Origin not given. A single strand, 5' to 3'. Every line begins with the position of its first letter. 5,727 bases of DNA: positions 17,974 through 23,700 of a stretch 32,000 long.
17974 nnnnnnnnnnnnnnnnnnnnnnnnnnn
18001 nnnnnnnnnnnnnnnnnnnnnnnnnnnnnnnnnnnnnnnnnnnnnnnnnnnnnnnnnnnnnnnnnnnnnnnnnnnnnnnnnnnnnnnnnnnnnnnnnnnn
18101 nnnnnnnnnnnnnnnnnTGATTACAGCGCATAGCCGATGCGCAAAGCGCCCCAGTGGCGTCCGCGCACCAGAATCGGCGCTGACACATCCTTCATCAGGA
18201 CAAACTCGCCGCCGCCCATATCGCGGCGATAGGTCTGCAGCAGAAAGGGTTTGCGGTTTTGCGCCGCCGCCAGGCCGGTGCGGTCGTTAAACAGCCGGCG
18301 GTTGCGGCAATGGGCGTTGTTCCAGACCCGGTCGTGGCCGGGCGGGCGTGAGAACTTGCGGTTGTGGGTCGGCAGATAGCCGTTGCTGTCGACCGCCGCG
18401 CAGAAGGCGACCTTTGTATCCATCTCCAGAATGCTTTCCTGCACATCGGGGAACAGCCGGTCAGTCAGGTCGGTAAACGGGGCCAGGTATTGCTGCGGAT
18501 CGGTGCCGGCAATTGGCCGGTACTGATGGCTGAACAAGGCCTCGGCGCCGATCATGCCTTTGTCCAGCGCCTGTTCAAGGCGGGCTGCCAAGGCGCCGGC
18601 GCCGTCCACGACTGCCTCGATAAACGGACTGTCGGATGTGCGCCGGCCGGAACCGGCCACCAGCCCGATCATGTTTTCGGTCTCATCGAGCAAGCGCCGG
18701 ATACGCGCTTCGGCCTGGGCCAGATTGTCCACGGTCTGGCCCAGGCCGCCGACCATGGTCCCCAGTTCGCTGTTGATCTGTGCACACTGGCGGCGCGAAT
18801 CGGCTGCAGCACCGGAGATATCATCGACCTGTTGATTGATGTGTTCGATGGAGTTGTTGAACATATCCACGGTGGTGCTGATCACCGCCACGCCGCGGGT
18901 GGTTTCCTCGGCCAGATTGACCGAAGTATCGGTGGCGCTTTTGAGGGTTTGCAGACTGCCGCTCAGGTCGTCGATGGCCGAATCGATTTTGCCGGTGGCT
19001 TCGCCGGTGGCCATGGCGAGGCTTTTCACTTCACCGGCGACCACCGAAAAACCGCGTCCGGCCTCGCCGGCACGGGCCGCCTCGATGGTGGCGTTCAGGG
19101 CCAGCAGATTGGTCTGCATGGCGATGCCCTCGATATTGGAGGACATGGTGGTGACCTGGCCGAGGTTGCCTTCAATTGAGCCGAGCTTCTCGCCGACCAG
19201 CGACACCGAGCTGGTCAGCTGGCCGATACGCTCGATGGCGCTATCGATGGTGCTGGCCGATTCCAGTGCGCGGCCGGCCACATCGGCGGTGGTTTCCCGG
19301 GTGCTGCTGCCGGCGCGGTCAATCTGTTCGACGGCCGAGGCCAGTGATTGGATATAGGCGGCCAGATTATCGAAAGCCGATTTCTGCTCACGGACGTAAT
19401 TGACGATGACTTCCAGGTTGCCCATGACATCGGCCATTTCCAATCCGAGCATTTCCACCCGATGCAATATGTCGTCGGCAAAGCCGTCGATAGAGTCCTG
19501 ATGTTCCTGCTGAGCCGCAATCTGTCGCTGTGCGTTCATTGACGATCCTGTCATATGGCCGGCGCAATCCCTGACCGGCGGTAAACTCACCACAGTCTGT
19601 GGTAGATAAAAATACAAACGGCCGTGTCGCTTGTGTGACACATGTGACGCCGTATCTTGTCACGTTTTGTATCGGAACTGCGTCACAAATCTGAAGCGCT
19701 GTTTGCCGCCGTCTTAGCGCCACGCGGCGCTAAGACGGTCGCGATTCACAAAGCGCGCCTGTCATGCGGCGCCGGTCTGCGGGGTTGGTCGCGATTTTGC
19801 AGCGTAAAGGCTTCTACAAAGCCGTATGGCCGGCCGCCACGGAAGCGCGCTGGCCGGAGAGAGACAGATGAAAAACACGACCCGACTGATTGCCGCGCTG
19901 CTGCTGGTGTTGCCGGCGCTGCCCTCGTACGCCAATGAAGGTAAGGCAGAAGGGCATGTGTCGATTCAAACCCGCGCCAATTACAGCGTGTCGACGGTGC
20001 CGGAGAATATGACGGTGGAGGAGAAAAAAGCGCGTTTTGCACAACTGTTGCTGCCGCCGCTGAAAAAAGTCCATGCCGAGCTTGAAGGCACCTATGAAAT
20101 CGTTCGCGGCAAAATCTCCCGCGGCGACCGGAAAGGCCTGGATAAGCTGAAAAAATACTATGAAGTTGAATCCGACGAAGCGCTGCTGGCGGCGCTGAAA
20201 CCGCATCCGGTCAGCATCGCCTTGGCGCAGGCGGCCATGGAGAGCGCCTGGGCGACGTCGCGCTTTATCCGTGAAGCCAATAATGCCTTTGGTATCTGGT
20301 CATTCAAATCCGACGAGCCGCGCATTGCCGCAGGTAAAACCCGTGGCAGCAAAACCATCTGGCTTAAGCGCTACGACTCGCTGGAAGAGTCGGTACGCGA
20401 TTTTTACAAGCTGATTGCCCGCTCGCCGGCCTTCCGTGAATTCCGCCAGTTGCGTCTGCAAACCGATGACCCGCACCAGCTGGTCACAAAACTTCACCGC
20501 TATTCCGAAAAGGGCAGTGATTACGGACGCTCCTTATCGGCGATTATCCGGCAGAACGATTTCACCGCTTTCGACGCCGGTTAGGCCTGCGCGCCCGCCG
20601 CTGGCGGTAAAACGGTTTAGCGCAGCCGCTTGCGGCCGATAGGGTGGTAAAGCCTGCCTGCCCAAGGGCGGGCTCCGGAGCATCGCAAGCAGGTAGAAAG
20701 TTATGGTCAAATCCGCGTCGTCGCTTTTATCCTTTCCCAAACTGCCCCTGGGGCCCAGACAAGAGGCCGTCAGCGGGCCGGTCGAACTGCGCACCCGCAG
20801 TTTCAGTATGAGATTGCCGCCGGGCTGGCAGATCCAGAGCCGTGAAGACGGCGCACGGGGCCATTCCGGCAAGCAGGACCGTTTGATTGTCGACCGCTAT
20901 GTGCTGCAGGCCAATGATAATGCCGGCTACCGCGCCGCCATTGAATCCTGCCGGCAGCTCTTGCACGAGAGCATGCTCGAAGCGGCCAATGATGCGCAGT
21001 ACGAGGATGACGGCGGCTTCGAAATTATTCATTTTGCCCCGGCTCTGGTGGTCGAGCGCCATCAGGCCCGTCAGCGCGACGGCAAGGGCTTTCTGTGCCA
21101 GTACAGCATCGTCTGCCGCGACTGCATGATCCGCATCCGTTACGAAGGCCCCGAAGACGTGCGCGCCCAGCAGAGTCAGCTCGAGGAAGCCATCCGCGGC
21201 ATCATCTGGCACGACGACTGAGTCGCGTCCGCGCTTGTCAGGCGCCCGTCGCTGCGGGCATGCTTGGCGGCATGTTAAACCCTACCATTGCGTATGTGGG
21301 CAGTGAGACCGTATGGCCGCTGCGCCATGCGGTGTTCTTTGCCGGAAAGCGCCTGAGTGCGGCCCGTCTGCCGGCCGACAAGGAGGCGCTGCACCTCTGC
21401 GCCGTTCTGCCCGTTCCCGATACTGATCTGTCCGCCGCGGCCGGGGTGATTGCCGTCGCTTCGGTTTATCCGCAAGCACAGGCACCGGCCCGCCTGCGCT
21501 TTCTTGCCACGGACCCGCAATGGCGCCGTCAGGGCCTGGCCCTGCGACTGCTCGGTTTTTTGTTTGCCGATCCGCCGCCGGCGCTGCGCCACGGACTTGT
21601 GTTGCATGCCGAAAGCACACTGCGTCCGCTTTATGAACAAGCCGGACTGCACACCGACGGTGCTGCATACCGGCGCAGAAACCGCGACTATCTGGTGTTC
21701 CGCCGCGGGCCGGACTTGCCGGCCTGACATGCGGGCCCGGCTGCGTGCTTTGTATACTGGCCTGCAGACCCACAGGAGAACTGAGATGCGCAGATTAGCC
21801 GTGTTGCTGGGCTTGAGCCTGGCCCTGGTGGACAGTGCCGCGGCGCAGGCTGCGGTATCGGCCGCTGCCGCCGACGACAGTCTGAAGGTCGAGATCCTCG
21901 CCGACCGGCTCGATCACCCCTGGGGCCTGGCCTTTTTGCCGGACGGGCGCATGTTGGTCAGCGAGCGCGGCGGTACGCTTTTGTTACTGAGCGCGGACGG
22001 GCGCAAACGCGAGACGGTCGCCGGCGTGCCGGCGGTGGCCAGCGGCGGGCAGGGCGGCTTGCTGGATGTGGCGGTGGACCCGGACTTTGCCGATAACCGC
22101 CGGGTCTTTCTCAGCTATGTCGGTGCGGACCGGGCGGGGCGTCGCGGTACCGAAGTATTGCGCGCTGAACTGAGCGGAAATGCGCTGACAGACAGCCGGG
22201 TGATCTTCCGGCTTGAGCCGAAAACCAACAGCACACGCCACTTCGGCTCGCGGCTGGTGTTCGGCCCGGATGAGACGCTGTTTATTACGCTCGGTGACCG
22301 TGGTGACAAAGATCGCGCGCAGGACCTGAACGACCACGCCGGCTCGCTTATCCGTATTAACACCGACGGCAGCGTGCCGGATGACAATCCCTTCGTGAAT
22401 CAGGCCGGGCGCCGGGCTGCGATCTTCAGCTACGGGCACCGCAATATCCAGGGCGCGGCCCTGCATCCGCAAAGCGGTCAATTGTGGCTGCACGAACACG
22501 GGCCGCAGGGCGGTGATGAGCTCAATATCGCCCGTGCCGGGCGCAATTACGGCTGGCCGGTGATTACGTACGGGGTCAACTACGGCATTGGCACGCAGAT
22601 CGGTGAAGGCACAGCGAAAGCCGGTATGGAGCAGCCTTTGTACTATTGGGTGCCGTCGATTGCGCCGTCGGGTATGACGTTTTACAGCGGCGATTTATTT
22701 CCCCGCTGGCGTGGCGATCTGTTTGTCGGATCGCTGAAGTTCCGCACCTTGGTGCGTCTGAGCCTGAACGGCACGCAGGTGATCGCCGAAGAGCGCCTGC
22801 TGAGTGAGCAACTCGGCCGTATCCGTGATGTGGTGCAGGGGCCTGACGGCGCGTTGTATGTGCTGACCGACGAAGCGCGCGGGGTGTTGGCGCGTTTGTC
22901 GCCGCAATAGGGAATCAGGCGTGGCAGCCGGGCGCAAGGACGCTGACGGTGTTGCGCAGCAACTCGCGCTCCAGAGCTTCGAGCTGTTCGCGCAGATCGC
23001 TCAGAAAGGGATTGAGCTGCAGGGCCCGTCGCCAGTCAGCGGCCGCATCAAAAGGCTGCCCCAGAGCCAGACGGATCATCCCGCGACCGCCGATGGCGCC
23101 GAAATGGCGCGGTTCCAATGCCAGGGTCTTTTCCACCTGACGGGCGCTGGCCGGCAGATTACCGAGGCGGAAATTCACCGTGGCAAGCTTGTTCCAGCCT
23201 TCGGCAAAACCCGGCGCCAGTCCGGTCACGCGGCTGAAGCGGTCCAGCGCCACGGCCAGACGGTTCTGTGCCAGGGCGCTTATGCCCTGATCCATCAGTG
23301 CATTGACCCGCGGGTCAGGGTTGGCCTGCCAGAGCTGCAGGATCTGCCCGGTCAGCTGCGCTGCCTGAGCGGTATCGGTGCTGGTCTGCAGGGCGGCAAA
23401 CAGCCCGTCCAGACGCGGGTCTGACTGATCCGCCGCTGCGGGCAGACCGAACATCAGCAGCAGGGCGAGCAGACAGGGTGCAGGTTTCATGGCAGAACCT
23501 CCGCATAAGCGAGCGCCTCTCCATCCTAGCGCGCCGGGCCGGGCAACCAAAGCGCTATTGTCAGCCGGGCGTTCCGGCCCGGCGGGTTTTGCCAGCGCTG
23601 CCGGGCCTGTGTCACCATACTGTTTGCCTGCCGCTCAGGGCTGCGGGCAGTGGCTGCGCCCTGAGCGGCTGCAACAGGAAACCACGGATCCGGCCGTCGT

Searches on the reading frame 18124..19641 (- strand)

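Call 45: search_protein_families(library=pfam, proteins=[window:18124-19641:-], max_evalue=0.001)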
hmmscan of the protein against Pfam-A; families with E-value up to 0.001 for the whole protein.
window:18124-19641:- (506 aa): 6 families
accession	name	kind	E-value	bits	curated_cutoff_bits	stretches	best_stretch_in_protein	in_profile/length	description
PF00015.26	MCPsignal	-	1.6e-30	106.6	34.6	1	124-291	10-163/172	Methyl-accepting chemotaxis protein (MCP) signalling domain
PF07889.17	DUF1664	-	5.8e-05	23.6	34.6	0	214-276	52-114/124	Protein of unknown function (DUF1664)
PF06103.16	DUF948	-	0.0002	21.9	37.2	0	215-276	20-78/89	Bacterial protein of unknown function (DUF948)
PF00261.25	Tropomyosin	-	0.00027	20.9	38.6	0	218-323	52-157/242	Tropomyosin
PF04108.17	ATG17_like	-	0.00034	20.6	43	0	36-183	120-270/355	Autophagy protein ATG17-like domain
PF06009.19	Laminin_II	-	0.00063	20.2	33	0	251-316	26-90/138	Laminin Domain II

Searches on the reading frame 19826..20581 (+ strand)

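Call 45: search_protein_families(library=pfam, proteins=[window:19826-20581:+], max_evalue=0.001)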
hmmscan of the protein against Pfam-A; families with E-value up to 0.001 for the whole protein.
window:19826-20581:+ (252 aa): 1 family
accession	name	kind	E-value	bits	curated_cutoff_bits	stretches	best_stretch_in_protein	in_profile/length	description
PF01832.25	Glucosaminidase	-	5.6e-17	63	30.2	1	128-245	14-122/123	Mannosyl-glycoprotein endo-beta-N-acetylglucosaminidase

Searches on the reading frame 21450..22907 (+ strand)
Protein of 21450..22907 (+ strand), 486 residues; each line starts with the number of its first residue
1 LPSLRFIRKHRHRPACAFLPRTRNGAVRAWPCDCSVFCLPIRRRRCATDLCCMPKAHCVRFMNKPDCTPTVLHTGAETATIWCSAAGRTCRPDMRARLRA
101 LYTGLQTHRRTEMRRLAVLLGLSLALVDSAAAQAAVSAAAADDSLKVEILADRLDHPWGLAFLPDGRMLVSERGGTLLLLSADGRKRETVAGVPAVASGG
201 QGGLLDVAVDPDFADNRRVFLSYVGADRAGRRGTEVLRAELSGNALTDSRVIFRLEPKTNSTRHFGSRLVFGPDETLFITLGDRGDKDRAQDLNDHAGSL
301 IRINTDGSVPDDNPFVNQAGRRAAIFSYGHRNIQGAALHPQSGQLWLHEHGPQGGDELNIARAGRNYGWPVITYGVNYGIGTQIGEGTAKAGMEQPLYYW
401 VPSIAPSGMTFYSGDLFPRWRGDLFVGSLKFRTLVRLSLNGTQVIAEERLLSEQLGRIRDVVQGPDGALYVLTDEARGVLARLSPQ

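Call 45: search_protein_families(library=pfam, proteins=[window:21450-22907:+], max_evalue=0.001)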
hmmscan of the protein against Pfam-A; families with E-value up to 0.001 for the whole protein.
window:21450-22907:+ (486 aa): 1 family
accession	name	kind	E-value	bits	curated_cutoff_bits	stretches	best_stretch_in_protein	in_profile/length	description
PF07995.17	GSDH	-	6.7e-141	469.8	25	1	154-481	1-331/332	Glucose / Sorbosone dehydrogenase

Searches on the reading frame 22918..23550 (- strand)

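Call 45: search_protein_families(library=pfam, proteins=[window:22918-23550:-], max_evalue=0.001)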
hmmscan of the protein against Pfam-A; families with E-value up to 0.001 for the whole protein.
window:22918-23550:- (211 aa): 6 families
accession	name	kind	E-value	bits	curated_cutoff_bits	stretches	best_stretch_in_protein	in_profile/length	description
PF07719.23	TPR_2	-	4.8e-11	42.3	27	0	156-181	7-32/34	Tetratricopeptide repeat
PF13432.12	TPR_16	-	3.7e-08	34.1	32.7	1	87-141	2-55/65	Tetratricopeptide repeat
PF13371.12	TPR_9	-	6.8e-07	29.6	35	0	139-188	18-63/73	Tetratricopeptide repeat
PF00515.34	TPR_1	-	0.00013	22.1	27.8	0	155-181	6-32/34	Tetratricopeptide repeat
PF13431.12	TPR_17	-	0.00041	20.8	24.4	0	140-169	3-32/34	Tetratricopeptide repeat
PF13424.12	TPR_12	-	0.00054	20.5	30.1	0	59-109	18-72/77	Tetratricopeptide repeat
